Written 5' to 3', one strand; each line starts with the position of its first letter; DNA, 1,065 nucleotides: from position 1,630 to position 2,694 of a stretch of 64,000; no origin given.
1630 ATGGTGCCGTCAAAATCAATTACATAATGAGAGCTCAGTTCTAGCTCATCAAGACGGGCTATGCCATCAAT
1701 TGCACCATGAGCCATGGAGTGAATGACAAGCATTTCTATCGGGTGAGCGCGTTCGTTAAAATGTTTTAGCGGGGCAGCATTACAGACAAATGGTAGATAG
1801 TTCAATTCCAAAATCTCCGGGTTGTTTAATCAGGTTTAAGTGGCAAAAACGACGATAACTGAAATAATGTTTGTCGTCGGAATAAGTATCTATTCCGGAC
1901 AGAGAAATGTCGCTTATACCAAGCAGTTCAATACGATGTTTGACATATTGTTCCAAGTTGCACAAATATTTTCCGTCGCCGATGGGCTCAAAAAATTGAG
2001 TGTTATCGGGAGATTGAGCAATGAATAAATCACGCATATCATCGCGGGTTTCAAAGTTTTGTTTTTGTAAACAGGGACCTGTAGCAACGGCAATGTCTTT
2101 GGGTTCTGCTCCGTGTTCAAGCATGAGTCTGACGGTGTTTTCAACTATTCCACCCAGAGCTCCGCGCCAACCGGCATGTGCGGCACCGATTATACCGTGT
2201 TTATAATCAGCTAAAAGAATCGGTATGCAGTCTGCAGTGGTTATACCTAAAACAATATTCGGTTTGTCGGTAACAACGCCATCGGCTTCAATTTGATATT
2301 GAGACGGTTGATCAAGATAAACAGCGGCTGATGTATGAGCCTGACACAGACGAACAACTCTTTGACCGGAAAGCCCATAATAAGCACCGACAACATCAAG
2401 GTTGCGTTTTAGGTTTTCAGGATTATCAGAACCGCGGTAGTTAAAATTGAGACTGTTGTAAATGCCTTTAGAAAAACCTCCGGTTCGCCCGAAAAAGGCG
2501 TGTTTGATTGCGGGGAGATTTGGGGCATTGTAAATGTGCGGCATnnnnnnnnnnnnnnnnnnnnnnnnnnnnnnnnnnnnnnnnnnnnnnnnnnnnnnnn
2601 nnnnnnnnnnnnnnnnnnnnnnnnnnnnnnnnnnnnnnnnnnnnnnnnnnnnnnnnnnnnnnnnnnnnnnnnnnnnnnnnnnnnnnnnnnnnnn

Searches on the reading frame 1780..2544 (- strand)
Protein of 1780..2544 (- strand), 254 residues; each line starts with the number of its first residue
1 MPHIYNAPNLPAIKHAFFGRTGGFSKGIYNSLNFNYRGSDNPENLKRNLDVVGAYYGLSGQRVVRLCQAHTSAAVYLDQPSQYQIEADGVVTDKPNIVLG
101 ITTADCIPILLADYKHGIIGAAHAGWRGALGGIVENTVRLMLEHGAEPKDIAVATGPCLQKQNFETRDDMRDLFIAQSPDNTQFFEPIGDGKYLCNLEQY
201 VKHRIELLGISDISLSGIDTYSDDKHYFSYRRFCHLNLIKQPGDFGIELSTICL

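Call 7: find_encoding_contigs(protein=window:1780-2544:-, flank=10000, max_places=6)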
Protein window:1780-2544:- (254 aa): no gene with exactly this product is on record in the collection.

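Call 47: search_protein_families(library=pfam, proteins=[window:1780-2544:-], max_evalue=0.001)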
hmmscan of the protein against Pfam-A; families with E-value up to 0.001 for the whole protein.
window:1780-2544:- (254 aa): 1 family
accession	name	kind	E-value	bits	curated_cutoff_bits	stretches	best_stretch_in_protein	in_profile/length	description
PF02578.20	Cu-oxidase_4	-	1e-59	202.3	22.9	1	19-232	2-225/238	Multi-copper polyphenol oxidoreductase laccase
